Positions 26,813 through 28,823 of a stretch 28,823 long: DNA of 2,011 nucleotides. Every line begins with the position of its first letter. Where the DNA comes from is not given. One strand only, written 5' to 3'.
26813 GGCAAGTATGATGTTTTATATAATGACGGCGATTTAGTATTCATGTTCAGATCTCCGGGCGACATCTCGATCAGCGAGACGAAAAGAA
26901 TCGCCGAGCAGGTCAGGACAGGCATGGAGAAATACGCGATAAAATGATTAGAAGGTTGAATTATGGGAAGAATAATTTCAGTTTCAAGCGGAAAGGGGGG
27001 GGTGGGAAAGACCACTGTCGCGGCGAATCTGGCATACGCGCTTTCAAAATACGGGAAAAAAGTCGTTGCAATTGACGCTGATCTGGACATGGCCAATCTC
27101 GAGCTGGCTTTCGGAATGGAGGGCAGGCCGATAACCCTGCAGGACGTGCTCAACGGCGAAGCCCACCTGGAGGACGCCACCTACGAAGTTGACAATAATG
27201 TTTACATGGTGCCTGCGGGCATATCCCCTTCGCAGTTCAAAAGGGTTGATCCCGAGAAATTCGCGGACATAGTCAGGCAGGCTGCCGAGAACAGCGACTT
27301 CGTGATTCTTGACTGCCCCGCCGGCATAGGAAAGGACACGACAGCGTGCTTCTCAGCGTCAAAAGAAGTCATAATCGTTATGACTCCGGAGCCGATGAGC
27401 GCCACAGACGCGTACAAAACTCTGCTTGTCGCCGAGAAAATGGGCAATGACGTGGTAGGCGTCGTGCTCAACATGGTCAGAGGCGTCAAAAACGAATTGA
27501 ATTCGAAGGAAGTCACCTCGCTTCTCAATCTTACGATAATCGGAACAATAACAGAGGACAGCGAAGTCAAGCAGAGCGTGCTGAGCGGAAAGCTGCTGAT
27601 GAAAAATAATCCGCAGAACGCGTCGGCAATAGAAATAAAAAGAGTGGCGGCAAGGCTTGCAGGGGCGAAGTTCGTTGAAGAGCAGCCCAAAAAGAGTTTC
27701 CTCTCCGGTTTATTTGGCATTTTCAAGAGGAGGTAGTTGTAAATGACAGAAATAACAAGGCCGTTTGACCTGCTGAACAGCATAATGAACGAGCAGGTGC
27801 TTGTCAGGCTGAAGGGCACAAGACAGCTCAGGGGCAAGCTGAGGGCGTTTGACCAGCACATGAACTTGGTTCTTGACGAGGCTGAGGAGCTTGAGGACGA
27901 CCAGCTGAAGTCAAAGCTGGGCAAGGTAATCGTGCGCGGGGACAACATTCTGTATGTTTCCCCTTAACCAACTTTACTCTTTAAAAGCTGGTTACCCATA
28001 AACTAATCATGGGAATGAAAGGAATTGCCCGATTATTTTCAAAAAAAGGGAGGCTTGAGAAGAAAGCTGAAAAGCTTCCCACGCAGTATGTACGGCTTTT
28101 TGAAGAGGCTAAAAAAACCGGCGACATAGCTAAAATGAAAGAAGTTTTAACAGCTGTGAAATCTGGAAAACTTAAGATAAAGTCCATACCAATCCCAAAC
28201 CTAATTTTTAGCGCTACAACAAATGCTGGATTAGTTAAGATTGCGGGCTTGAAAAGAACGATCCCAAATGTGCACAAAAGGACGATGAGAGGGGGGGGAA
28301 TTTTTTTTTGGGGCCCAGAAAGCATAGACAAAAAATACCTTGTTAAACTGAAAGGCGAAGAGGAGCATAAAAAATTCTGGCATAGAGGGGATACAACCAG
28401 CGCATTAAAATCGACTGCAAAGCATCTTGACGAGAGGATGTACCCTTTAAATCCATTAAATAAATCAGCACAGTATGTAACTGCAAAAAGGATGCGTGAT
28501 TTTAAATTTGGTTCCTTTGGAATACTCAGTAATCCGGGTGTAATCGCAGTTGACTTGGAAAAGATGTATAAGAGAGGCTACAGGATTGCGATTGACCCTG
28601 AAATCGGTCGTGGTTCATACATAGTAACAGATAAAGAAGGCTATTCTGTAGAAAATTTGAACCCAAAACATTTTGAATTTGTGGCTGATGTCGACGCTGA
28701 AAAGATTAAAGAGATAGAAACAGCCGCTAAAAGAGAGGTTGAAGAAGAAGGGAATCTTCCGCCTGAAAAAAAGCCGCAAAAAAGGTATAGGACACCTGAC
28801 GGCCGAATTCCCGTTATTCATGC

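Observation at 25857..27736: DUF2226(PATAN-like) / roadblock-like / MinD cluster: candidate archaeal positioning or polarity module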

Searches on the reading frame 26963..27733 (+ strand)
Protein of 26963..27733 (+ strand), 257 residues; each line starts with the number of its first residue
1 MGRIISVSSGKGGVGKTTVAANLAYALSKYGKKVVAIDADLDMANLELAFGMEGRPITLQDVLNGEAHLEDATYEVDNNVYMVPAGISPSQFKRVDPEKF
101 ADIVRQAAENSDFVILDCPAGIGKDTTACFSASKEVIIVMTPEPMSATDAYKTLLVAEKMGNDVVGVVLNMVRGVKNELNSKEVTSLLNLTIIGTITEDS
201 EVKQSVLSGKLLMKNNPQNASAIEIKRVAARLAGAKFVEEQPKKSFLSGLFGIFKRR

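Call 3: search_protein_families(library=pfam, proteins=[window:26963-27733:+], max_evalue=1)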
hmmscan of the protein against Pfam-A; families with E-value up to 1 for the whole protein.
window:26963-27733:+ (257 aa): 29 families (the best 25 are shown)
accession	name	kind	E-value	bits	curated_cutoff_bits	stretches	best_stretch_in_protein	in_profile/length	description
PF01656.29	CbiA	-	1.6e-23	83.5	25.4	1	5-211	1-124/125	CobQ/CobB/MinD/ParA nucleotide binding domain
PF10609.15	ParA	-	2.4e-23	83.3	27.1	1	3-232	4-245/246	NUBPL iron-transfer P-loop NTPase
PF13614.12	AAA_31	-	2.5e-23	83.4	27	1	3-148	2-155/177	AAA domain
PF06564.18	CBP_BcsQ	-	3.4e-11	43.5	21.3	1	4-146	3-151/234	Cellulose biosynthesis protein BcsQ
PF09140.17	MipZ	-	5e-10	39.6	20.7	1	4-142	2-128/262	ATPase MipZ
PF00142.24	Fer4_NifH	-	7.5e-10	39.2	25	2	9-59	6-56/271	4Fe-4S iron sulfur cluster binding proteins, NifH/frxC family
PF02374.21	ArsA_ATPase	-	3.5e-09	36.7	24.3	1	8-40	6-38/305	Anion-transporting ATPase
PF20720.3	nSTAND3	-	2.6e-06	27.7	27.2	1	9-69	23-80/155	Novel STAND NTPase 3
PF13500.12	AAA_26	-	2.6e-05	24.6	27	2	135-203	130-195/198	AAA domain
PF00448.28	SRP54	-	0.00051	20.2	22.7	1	10-40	8-38/196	SRP54-type protein, GTPase domain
PF13604.12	AAA_30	-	0.00057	20.1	27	1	3-63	18-77/191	AAA domain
PF01583.26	APS_kinase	-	0.0021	18.5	21.1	1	9-96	8-91/152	Adenylylsulphate kinase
PF07015.17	VirC1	-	0.0029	17.4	24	1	4-40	3-39/231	VirC1 protein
PF16575.11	CLP1_P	-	0.0084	16.4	26.6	1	10-45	1-36/188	mRNA cleavage and polyadenylation factor CLP1 P-loop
PF13401.12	AAA_22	-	0.01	16.6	27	1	9-43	11-45/130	AAA domain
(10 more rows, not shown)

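Call 4: search_protein_families(library=ncbifam, proteins=[window:26963-27733:+], max_evalue=1)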
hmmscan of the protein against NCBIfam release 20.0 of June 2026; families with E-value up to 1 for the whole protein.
window:26963-27733:+ (257 aa): 51 families (the best 25 are shown)
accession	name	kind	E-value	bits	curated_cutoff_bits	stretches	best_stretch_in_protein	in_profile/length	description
TIGR01969.1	minD_arch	subfamily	9.4e-80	267.4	201.75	1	3-247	1-246/251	cell division ATPase MinD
TIGR01968.1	minD_bact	equivalog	2.6e-43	148.3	212.9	1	3-238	2-242/261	septum site-determining protein MinD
NF008079.0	PRK10818.1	equivalog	3.7e-26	92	508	1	1-252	1-269/270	septum site-determining protein MinD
NF041136.1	MrpORP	equivalog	2.2e-22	79.8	450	2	4-59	7-62/365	iron-sulfur cluster carrier protein MrpORP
TIGR01007.1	eps_fam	subfamily_domain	1.5e-21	76.9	108.05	1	4-176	19-194/204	polysaccharide biosynthesis tyrosine autokinase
NF041546.1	ParA_partition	equivalog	3.4e-21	75.7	180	2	4-47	1-44/203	ParA family partition ATPase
TIGR03371.1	cellulose_yhjQ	equivalog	1.8e-20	73.5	157.85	1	4-230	3-239/246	cellulose biosynthesis protein BcsQ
TIGR03815.1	CpaE_hom_Actino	equivalog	1.6e-16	60.3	154.45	1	2-215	111-324/340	septum site-determining protein Ssd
NF047398.1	AAA_KGGVGR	domain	1.6e-14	54.6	90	1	3-147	3-179/190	KGGVGR-motif variant AAA ATPase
NF008669.0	PRK11670.1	equivalog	2.3e-14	53.1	348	1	3-175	108-282/369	iron-sulfur cluster carrier protein ApbC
TIGR03029.1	EpsG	equivalog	6e-14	51.9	313.8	1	3-170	104-273/274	chain length determinant protein tyrosine kinase EpsG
TIGR01005.1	eps_transp_fam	subfamily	1.5e-12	46.5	411.7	1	3-172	547-718/754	exopolysaccharide transport protein family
NF033200.1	F430_CfbC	exception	2.2e-11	43.6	402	1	10-235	7-241/260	Ni-sirohydrochlorin a,c-diamide reductive cyclase ATP-dependent reductase subunit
TIGR03018.1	pepcterm_TyrKin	hypoth_equivalog_domain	4.2e-11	42.6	230.65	1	4-170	37-207/207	XrtA-associated tyrosine autokinase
TIGR03453.1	partition_RepA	equivalog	6e-11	41.8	348.45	2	4-51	106-152/387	plasmid partitioning protein RepA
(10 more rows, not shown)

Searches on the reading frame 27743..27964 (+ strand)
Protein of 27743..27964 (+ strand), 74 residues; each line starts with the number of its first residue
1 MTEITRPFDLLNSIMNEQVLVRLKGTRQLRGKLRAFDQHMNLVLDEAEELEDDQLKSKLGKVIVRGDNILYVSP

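Call 3: search_protein_families(library=pfam, proteins=[window:27743-27964:+], max_evalue=1)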
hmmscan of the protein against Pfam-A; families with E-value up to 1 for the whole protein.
window:27743-27964:+ (74 aa): 3 families
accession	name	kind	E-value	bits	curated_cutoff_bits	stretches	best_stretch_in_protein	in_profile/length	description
PF01423.28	LSM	-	1.7e-25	89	23.4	1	10-74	2-66/66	LSM domain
PF17209.9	Hfq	-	0.05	13.7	27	1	17-45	14-42/64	Hfq protein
PF10278.14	Med19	-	0.083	13.3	25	1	2-70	13-80/178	Mediator of RNA pol II transcription subunit 19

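Call 4: search_protein_families(library=ncbifam, proteins=[window:27743-27964:+], max_evalue=1)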
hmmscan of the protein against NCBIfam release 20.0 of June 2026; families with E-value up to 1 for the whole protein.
window:27743-27964:+ (74 aa): 1 family
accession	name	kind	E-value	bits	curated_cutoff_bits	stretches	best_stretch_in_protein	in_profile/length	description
NF001963.0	PRK00737.1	equivalog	7.9e-29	99.4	101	1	5-74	3-72/74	small nuclear ribonucleoprotein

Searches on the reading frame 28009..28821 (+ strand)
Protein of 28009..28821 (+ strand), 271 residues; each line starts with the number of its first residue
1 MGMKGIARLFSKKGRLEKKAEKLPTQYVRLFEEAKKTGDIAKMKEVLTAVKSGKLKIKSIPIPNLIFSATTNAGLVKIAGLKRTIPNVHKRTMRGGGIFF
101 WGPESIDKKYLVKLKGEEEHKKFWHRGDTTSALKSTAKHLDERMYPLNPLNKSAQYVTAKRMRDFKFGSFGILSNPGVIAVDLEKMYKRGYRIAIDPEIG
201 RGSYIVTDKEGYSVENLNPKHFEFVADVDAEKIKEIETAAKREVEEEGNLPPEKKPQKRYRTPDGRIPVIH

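Call 3: search_protein_families(library=pfam, proteins=[window:28009-28821:+], max_evalue=1)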
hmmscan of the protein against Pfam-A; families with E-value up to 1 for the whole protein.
window:28009-28821:+ (271 aa): 2 families
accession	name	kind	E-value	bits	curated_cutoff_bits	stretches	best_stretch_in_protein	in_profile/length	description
PF08898.15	DUF1843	-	0.0027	18.7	23.3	0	27-49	3-25/52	Domain of unknown function (DUF1843)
PF23603.1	Ubiquitin_TPR1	-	0.12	12.6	27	1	54-96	3-42/69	Telomere repeat-binding protein 1-like, ubiquitin-like domain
